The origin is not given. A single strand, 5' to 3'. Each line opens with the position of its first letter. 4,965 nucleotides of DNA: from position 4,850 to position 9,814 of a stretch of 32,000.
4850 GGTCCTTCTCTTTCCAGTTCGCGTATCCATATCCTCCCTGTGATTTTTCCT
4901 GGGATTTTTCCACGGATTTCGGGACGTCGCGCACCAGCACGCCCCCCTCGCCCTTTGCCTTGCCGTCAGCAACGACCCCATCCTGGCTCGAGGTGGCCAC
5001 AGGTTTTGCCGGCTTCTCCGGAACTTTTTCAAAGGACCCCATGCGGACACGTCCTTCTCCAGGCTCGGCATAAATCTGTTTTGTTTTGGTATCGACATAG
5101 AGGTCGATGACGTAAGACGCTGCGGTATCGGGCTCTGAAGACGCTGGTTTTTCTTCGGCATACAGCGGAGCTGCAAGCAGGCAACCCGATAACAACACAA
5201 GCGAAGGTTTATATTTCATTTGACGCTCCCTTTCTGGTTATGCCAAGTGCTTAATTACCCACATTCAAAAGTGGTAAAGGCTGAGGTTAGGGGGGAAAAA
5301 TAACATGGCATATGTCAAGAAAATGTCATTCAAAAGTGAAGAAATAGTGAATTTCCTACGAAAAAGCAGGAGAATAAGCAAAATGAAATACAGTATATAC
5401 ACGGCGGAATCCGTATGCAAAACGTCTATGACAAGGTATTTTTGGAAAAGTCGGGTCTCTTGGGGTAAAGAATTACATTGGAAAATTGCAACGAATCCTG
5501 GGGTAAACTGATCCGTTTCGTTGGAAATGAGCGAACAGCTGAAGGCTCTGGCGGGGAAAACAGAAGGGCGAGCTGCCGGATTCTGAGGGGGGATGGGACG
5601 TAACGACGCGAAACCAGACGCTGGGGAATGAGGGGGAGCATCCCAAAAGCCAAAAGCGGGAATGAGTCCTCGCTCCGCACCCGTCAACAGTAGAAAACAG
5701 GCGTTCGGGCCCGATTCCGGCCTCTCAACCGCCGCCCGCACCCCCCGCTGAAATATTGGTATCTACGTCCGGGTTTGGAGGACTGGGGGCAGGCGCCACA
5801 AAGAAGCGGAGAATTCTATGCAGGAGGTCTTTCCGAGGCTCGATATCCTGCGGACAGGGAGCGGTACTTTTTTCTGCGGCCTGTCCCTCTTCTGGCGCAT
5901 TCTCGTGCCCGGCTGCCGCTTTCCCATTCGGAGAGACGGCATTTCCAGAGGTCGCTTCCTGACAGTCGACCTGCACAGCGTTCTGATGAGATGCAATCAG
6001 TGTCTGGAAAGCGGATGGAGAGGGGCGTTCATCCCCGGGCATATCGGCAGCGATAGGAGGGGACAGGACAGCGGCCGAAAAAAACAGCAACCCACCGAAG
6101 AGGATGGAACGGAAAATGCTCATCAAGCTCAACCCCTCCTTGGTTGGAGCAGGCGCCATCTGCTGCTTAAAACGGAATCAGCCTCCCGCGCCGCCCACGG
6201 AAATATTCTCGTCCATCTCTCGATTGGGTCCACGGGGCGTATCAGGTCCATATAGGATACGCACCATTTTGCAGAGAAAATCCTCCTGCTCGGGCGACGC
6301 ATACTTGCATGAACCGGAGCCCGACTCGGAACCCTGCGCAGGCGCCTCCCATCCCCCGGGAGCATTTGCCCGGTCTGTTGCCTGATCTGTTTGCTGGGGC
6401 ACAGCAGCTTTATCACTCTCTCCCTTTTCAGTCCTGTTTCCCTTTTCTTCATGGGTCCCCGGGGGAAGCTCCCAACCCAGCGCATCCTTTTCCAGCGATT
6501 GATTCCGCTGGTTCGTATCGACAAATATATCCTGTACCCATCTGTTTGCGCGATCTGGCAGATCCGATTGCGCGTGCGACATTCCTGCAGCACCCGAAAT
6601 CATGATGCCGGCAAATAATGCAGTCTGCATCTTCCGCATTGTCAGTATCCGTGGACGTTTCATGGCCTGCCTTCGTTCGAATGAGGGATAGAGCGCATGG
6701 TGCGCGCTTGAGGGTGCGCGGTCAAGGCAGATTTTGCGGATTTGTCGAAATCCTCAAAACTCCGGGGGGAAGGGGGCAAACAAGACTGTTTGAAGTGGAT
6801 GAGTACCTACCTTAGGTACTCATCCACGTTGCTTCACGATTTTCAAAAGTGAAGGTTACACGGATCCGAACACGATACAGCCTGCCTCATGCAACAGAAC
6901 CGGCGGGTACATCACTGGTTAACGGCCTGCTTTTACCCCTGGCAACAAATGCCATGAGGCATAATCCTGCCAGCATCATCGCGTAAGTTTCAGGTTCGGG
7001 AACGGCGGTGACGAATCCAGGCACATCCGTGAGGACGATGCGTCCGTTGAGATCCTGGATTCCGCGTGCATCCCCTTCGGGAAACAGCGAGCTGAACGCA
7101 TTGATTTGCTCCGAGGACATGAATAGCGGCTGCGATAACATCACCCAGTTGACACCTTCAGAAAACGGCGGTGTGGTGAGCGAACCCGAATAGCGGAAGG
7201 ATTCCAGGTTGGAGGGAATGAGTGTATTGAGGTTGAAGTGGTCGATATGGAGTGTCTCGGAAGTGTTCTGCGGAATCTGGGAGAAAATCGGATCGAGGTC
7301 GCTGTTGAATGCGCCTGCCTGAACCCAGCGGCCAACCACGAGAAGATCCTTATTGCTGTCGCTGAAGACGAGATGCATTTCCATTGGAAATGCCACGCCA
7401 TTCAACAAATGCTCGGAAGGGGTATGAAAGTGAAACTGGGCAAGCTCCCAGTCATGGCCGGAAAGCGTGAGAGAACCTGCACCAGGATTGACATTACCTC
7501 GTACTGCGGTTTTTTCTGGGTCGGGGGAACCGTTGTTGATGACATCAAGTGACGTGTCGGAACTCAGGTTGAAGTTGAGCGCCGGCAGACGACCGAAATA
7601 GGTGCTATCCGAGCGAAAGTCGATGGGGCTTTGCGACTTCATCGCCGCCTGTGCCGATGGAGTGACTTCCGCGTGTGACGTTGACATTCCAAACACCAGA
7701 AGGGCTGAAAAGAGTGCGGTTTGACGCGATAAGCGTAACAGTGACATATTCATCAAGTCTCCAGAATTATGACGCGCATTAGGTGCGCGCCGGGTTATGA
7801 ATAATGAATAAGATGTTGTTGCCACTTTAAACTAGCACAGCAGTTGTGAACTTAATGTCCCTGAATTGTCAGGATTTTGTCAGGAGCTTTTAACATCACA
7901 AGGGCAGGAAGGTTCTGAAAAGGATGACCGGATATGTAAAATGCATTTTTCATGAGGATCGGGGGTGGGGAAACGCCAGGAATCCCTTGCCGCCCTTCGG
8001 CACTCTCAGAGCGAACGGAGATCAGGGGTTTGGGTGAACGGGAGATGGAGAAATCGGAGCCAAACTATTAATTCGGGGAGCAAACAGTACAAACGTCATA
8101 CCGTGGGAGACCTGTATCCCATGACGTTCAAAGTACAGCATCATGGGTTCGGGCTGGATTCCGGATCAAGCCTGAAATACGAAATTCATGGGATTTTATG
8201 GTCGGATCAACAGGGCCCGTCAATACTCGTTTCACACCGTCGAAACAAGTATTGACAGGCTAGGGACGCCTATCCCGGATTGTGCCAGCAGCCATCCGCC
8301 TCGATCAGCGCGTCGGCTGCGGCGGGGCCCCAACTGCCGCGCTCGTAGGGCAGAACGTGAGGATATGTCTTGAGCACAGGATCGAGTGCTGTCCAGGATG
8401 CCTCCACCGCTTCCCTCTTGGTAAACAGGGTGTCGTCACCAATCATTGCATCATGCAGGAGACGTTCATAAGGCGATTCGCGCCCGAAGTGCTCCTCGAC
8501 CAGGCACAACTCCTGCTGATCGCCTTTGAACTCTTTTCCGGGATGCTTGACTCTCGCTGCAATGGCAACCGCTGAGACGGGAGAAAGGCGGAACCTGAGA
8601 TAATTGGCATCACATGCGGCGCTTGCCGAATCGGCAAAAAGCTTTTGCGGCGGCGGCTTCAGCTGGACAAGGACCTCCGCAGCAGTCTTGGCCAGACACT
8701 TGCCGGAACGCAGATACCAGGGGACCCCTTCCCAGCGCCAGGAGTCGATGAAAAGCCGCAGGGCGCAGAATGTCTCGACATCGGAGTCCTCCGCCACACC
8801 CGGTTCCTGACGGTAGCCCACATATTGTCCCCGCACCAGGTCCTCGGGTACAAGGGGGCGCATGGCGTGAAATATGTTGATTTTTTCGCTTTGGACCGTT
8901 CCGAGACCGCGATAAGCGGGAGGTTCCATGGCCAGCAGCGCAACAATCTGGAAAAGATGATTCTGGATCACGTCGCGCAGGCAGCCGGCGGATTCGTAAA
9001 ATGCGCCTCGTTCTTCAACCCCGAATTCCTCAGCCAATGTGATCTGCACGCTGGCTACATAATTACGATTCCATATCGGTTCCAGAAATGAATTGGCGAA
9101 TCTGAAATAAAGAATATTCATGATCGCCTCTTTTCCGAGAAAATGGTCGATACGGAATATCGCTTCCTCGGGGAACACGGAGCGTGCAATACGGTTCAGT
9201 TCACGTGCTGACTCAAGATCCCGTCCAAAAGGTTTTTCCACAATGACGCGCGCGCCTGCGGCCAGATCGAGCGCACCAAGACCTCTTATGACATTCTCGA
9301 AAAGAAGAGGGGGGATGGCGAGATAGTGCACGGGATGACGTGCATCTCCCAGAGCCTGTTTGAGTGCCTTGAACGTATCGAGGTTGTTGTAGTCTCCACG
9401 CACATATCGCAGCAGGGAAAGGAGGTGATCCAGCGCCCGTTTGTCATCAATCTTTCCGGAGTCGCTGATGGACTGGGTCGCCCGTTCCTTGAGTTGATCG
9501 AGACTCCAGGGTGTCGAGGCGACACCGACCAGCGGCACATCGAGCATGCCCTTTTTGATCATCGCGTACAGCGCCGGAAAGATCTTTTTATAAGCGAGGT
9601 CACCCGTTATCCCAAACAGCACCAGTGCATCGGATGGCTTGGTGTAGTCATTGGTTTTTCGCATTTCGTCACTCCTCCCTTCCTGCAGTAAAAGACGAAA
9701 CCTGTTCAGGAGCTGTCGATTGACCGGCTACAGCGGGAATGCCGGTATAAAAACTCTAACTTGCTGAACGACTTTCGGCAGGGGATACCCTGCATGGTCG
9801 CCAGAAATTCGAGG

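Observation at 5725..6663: Tandem paralogous small secreted proteins sharing a C-terminal module ending NIS[AV]GGAGG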

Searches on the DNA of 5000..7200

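Call 33: search_rna_families(source=window, start=5000, end=7200, threshold=evalue, max_evalue=1)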
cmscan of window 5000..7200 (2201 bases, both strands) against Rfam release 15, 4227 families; matches with E-value up to 1: 0.
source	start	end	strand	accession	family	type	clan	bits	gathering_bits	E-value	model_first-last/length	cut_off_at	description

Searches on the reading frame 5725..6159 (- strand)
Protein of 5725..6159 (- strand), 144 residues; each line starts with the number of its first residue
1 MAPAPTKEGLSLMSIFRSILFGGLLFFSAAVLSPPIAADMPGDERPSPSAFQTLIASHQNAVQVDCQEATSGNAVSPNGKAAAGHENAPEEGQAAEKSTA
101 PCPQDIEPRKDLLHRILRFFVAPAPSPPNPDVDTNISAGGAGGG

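Call 5: search_protein_families(library=pfam, proteins=[window:5725-6159:-], max_evalue=0.01)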
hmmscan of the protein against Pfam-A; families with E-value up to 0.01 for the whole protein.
window:5725-6159:- (144 aa): 0 families

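Call 6: search_protein_families(library=ncbifam, proteins=[window:5725-6159:-], max_evalue=0.1)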
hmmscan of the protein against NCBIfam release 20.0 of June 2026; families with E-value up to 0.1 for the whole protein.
window:5725-6159:- (144 aa): 0 families

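Call 7: find_homologous_proteins(query=window:5725-6159:-, max_evalue=0.01)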
Query window:5725-6159:- (144 aa): 11 proteins with E <= 0.01 among 55 candidates.
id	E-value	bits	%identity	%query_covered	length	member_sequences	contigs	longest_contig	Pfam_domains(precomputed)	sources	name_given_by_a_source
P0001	1.2e-80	287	99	92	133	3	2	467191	-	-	-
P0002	8.8e-70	252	89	92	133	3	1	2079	-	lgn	-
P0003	5.8e-64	233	78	100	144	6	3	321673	-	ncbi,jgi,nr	ncbi:MAG: hypothetical protein K0S36_43 [Nitrosospira multiformis]|jgi:hypothetical protein|nr:hypot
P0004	6.5e-61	223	79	94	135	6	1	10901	-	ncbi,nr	ncbi:MAG: hypothetical protein ABS69_15900 [Nitrosomonadales bacterium SCN 54-20]|nr:MAG: hypothetic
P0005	1.6e-59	218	76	97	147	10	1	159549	-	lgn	-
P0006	3.9e-53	198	75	94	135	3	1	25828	-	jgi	-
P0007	7.0e-43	164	65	92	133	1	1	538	-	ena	-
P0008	3.9e-40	156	62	92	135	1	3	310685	-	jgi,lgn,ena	-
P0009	1.0e-36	145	59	94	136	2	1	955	-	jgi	jgi:hypothetical protein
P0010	8.2e-35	138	54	94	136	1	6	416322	-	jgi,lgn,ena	-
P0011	3.3e-22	97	46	87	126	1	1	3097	-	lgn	-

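Call 31: search_protein_families(library=pfam, proteins=[window:5725-6159:-], max_evalue=10)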
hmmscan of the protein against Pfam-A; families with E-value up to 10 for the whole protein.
window:5725-6159:- (144 aa): 0 families

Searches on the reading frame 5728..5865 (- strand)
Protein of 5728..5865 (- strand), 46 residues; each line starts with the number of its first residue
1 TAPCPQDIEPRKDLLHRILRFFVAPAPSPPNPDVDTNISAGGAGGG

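Call 22: search_solved_structures(query=A3, max_evalue=10)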
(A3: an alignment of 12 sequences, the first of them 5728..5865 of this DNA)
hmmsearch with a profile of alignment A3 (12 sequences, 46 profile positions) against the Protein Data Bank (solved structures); distinct sequences matched with E-value up to 10: 0.

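Call 23: search_protein_representatives(alignment_id=A3)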
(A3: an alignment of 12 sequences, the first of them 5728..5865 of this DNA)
Query: 12 sequences, 46 profile positions. Proteins with E-value up to 0.001 (for the whole library): 36; up to 1e-10: 25; up to 1e-30: 0. The best 36 are listed.
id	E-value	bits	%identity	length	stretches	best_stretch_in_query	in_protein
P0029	1.8e-23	97.9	-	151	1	1-45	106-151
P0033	1.0e-22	95.6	-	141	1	1-45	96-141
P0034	2.0e-20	88.2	-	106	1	3-45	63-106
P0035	2.3e-20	88.0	-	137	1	2-46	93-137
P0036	3.9e-18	80.9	-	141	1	1-45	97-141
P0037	2.2e-17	78.5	-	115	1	1-45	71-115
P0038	3.6e-17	77.8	-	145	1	2-46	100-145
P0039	4.7e-17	77.4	-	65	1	3-46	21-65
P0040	9.5e-17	76.5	-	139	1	1-45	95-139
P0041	1.8e-16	75.6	-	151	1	3-45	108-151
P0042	2.2e-16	75.3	-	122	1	3-45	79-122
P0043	9.5e-16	73.2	-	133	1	1-45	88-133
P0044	1.7e-14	69.2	-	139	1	3-46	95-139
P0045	2.4e-14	68.8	-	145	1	1-46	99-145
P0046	1.7e-13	66.1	-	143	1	8-46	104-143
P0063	3.3e-06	42.7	-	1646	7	7-22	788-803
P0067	4.2e-04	36.0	-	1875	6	32-45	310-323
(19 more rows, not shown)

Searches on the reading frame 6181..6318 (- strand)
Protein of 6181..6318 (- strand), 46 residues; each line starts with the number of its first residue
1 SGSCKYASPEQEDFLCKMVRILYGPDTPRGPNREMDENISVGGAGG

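Call 27: find_related_loci(query=A4, collection=genome_contigs, flank=8000)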
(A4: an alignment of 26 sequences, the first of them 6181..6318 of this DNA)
Query A4 (46 aa) in genome_contigs; peptide patterns used: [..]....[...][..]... (x = any residue, [..] = any of these).
78 stretches matched a pattern; 28 encode a relative of the query (tblastn E <= 1e-3); 28 distinct loci.
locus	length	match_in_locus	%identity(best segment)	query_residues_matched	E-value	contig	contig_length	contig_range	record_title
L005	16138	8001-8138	100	1-46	3e-29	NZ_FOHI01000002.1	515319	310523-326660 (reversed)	Nitrosospira multiformis strain Nl7, whole genome shotgun sequence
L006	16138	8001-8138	98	1-46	6e-29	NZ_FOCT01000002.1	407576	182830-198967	Nitrosospira multiformis strain Nl18, whole genome shotgun sequence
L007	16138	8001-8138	96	1-46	2e-28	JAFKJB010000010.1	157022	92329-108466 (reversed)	MAG: Nitrosospira multiformis isolate SCN18_25_8_15_R2_B_54_34 SCN18_25_8_15_R2_B_scaffold_197, whole genome shotgun seq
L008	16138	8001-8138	96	1-46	7e-28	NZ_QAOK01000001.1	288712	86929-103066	Nitrosospira multiformis strain Nl12 Ga0181046_101, whole genome shotgun sequence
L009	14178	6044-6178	89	2-46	3e-26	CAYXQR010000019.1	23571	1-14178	MAG TPA_asm: uncultured Nitrosospira sp. isolate binchicken_co31_354 genome assembly, contig: k141_1458738, whole genome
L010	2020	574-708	84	2-46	5e-25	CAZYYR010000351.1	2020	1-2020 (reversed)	MAG TPA_asm: uncultured Nitrosospira sp. isolate SRP344714_co1_158 genome assembly, contig: NODE_92284_length_2020_cov_6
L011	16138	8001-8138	74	1-46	6e-23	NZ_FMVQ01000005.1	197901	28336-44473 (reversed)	Nitrosospira sp. Nl5, whole genome shotgun sequence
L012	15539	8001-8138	76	1-46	2e-22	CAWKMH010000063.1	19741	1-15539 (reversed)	MAG: uncultured beta proteobacterium isolate MFD08416.bin.2.10 genome assembly, contig: contig_59462, whole genome shotg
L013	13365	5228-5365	72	1-46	4e-22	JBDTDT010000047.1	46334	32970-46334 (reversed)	MAG: Nitrosospira sp. isolate cluster2_bin.186 k127_2183108, whole genome shotgun sequence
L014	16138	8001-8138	67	1-46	8e-21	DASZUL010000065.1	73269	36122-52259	MAG TPA_asm: Nitrosospira sp. isolate SMAG_U6104 k141_470826, whole genome shotgun sequence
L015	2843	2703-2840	70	1-46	9e-21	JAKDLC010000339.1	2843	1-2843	MAG: Nitrosospira sp. isolate 40_S54 40_S54_NODE_3505_length_2843_cov_3.190459, whole genome shotgun sequence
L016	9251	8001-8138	67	1-46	3e-20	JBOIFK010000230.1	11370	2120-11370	MAG: Nitrosospira sp. isolate SC-S_metawrap_bin.133 k127_2661094, whole genome shotgun sequence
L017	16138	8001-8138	76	1-46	7e-20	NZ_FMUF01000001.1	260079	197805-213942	Nitrosospira sp. Nsp1, whole genome shotgun sequence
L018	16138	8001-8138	78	1-46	9e-20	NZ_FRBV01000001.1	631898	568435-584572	Nitrosospira sp. Nsp11, whole genome shotgun sequence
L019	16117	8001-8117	72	2-40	5e-19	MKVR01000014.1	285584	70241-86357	MAG: Nitrosospira sp. 56-18 SCNpilot_expt_300_bf_scaffold_145, whole genome shotgun sequence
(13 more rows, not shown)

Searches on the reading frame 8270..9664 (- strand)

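Call 5: search_protein_families(library=pfam, proteins=[window:8270-9664:-], max_evalue=0.01)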
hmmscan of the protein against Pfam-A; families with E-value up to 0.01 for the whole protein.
window:8270-9664:- (464 aa): 2 families
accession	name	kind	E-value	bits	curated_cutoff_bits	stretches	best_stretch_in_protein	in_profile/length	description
PF02781.21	G6PD_C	-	1.7e-93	313.4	27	1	186-460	2-295/296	Glucose-6-phosphate dehydrogenase, C-terminal domain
PF00479.28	G6PD_N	-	6.1e-47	161.1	22.1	1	15-183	1-183/183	Glucose-6-phosphate dehydrogenase, NAD binding domain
